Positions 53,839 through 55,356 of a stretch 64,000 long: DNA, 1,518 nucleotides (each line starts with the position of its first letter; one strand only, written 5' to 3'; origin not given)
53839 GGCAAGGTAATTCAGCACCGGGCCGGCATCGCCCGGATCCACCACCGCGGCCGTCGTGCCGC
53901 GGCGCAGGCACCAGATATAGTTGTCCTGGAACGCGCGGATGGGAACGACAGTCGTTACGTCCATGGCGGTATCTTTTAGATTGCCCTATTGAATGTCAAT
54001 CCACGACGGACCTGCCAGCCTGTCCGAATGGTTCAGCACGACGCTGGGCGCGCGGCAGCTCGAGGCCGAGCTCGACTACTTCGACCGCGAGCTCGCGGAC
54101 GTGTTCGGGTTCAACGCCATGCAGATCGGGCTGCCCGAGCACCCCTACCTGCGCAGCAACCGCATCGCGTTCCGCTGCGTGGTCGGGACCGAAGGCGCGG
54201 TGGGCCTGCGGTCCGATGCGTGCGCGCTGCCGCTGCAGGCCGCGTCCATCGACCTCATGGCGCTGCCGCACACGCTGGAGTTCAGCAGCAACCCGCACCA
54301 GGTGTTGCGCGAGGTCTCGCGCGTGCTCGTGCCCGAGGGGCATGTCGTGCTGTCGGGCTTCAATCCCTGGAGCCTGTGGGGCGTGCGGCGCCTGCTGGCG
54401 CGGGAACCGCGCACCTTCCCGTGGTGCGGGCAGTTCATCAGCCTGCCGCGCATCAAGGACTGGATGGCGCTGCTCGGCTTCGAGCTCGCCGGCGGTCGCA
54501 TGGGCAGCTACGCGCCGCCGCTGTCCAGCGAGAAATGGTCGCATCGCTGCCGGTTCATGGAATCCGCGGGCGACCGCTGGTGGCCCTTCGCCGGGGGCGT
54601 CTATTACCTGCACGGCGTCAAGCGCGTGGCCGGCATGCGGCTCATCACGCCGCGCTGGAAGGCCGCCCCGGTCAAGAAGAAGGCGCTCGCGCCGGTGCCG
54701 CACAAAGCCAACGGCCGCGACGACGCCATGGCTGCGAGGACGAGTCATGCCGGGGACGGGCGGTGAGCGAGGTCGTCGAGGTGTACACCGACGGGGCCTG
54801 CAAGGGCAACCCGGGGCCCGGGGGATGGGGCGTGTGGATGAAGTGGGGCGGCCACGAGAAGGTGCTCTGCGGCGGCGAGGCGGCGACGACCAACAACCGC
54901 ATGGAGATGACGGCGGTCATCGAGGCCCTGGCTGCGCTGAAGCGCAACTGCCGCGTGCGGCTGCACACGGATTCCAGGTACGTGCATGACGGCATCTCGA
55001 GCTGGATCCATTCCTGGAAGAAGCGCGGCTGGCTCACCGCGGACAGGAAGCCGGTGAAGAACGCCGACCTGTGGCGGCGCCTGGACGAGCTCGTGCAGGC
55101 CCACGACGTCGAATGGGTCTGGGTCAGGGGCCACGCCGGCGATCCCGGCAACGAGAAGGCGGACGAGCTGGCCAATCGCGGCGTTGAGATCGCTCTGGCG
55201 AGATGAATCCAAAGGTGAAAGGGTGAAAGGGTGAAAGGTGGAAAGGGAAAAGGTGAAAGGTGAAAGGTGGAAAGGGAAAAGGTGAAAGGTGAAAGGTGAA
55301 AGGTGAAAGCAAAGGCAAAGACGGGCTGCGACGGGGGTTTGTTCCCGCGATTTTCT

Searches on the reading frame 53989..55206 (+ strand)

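Call 45: search_protein_families(library=pfam, proteins=[window:53989-55206:+], max_evalue=0.00001)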
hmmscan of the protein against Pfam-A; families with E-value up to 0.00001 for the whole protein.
window:53989-55206:+ (405 aa): 1 family
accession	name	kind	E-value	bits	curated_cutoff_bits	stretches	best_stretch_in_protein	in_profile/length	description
PF00075.30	RNase_H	-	3.2e-49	167.2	25.8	1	262-399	3-140/141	RNase H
